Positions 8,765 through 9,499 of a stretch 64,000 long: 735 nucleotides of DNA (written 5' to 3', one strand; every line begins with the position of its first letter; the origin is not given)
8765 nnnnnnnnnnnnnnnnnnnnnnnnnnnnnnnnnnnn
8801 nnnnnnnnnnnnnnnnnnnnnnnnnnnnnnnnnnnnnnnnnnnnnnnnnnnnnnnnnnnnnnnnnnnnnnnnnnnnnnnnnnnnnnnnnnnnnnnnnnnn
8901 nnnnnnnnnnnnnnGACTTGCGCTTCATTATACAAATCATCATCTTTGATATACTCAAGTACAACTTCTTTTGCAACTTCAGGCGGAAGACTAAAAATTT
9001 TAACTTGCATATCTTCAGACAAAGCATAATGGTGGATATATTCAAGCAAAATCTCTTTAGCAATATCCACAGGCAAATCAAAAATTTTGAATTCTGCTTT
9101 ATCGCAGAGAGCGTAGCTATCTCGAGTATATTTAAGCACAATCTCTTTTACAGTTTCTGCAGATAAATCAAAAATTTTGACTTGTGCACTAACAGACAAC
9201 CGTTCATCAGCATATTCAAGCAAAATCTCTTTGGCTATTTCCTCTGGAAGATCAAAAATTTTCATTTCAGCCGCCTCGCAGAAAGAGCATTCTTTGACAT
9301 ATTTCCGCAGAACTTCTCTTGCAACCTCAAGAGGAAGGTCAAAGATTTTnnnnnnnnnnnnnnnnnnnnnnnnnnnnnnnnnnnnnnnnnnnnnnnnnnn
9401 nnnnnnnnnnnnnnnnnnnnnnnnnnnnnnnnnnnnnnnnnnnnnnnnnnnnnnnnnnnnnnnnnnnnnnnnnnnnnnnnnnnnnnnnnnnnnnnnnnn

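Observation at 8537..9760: Orphan protein built from 13 tandem 29-aa repeats with two hypervariable patches per repeat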

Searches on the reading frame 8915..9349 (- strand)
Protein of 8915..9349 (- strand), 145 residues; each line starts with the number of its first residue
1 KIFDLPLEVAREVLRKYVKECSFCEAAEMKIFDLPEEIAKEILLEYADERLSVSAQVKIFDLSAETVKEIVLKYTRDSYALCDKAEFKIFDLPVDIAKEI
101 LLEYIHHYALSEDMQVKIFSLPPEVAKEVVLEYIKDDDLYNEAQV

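Call 66: predict_structure(protein=window:8915-9349:-)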
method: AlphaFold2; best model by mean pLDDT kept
length: 145 residues; sequences in the alignment: 1
mean_pLDDT: 82.4   pTM: 0.76
mean pLDDT of the five models: 82.4, 77.7, 72.1, 68.8, 66.9
residues with pLDDT >= 90: 50; 70-90: 74; 50-70: 14; < 50: 7
segments of 3 or more residues with pLDDT < 50: 139-145
pLDDT, mean of each block of 10 residues (from residue 1): 68 72 72 88 83 91 95 87 91 95 88 88 91 67 39
secondary structure, 60 per line:
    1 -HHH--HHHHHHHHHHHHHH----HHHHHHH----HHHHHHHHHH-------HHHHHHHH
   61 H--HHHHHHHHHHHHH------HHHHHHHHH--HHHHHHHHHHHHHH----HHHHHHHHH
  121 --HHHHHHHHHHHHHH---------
elements in order: H7-20 H25-31 H36-45 H53-61 H64-76 H83-91 H94-107 H112-120 H123-136
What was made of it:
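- A five-repeat fragment gives pLDDT 82.4 (call 66).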

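Call 70: fold_search(model_id=the predicted structure, library=pdb)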
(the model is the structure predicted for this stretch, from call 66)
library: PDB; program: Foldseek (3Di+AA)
matches with E <= 10: 410; with E <= 0.001: 0
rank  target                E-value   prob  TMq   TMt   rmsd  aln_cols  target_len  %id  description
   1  8g9k_B                7.5e-02  0.41  0.22  0.18  13.9       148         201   20  Geometrically programmable nanomaterial construction using regularized protein building blocks (released 2024-03-13)
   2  8g9j                  8.7e-02  0.20  0.16  0.14  13.9       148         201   18  Geometrically programmable nanomaterial construction using regularized protein building blocks (released 2024-03-13)
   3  5cwb                  9.7e-02  0.20  0.15  0.12  15.2       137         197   20  Crystal structure of de novo designed helical repeat protein DHR4 (released 2015-12-16)
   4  8eox_D                1.0e-01  0.77  0.32  0.29  10.8       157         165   14  Precisely patterned nanofibers made from extendable protein multiplexes (released 2023-08-16)
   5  8g9k_A                1.8e-01  0.20  0.20  0.17  12.9       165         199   16  Geometrically programmable nanomaterial construction using regularized protein building blocks (released 2024-03-13)
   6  8r09_N                1.9e-01  0.96  0.47  0.12   6.3       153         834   14  Cryo-EM structure of the cross-exon pre-B+5'ss+ATPgammaS complex (released 2024-05-22)
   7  8v3b_a                2.0e-01  0.60  0.31  0.15  11.0       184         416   20  Computational Designed Nanocage O43_129_+4 (released 2024-03-13)
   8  8fje_A                2.5e-01  0.35  0.25  0.25  14.0       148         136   20  The five-repeat design E8 (released 2023-09-27)
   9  7bv7_B                2.6e-01  0.97  0.54  0.28   5.2       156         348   10  INTS3 complexed with INTS6 (released 2021-07-14)
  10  3ajc                  2.8e-01  0.21  0.21  0.17  15.0       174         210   16  Structure of the MC domain of FliG (PEV), a CW-biased mutant (released 2011-05-11)
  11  8eox_B                3.0e-01  0.51  0.31  0.29  11.1       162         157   13  Precisely patterned nanofibers made from extendable protein multiplexes (released 2023-08-16)
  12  6u1s_A                3.2e-01  0.16  0.19  0.12  16.6       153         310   16  Cryo-EM structure of a de novo designed 16-helix transmembrane nanopore, TMHC8_R. (released 2020-08-19)
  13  6rd5_3                3.4e-01  0.77  0.39  0.27   9.3       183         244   11  CryoEM structure of Polytomella F-ATP synthase, focussed refinement of Fo and peripheral stalk, C2 symmetry (released 2019-07-03)
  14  5k7v_A                3.7e-01  0.15  0.20  0.13  16.9       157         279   11  Computational Design of Self-Assembling Cyclic Protein Homooligomers (released 2017-04-12)
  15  8cwy_A                3.9e-01  0.14  0.18  0.08  15.0       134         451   19  Accurate computational design of genetically encoded 3D protein crystals (released 2023-11-01)
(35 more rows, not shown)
